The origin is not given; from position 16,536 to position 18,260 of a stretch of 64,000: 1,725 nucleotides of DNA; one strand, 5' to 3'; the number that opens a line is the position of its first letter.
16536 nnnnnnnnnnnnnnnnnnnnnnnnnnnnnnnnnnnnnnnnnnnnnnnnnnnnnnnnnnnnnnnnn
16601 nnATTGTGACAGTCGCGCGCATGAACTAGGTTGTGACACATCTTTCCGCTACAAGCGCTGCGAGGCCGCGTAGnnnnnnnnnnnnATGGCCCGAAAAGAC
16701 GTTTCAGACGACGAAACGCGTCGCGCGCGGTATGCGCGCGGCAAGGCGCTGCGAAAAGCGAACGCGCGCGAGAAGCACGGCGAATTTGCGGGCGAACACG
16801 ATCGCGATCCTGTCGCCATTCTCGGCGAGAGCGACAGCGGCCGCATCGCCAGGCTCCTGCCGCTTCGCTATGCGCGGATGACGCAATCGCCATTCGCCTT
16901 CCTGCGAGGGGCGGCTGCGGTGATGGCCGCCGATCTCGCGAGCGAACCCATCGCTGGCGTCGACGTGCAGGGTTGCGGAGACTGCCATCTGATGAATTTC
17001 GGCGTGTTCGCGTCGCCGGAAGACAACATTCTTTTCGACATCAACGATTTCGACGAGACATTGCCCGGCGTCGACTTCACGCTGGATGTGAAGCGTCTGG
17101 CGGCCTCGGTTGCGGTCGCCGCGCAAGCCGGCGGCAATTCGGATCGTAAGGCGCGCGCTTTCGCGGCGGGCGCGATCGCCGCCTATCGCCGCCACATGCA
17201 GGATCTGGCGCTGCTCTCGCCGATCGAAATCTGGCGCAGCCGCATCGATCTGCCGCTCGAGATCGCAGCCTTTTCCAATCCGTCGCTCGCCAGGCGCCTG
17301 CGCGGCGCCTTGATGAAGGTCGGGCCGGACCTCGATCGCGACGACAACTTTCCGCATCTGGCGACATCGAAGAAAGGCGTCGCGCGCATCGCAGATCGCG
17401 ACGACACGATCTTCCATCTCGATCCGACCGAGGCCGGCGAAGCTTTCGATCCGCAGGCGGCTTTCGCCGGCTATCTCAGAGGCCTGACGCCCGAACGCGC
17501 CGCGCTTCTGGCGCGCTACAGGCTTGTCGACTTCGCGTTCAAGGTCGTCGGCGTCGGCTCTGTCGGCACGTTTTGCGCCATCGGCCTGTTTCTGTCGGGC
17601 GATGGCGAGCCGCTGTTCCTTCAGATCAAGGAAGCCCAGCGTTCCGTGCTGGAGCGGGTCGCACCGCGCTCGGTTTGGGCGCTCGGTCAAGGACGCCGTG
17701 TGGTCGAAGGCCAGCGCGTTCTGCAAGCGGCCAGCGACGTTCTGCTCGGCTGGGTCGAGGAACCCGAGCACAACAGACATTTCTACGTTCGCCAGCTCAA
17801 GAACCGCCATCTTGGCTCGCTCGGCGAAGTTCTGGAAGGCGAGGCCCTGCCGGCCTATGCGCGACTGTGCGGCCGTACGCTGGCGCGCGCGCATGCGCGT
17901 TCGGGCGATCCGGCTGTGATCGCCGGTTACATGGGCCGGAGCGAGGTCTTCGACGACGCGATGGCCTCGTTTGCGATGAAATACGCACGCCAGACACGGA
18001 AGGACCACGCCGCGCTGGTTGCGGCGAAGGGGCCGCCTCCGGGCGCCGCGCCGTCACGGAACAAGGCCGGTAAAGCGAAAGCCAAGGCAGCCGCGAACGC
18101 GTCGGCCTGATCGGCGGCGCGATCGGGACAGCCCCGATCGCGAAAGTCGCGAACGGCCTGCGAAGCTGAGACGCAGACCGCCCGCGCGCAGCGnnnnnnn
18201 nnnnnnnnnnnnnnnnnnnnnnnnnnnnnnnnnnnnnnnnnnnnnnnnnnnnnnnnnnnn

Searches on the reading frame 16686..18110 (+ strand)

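Call 53: search_protein_families(library=pfam, proteins=[window:16686-18110:+], max_evalue=0.00001)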
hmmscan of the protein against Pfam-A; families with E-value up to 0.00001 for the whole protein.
window:16686-18110:+ (474 aa): 1 family
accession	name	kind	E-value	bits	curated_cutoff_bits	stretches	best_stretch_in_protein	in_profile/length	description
PF10009.15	DUF2252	-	8e-122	407.5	22.3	1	53-447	1-392/392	Uncharacterized protein conserved in bacteria (DUF2252)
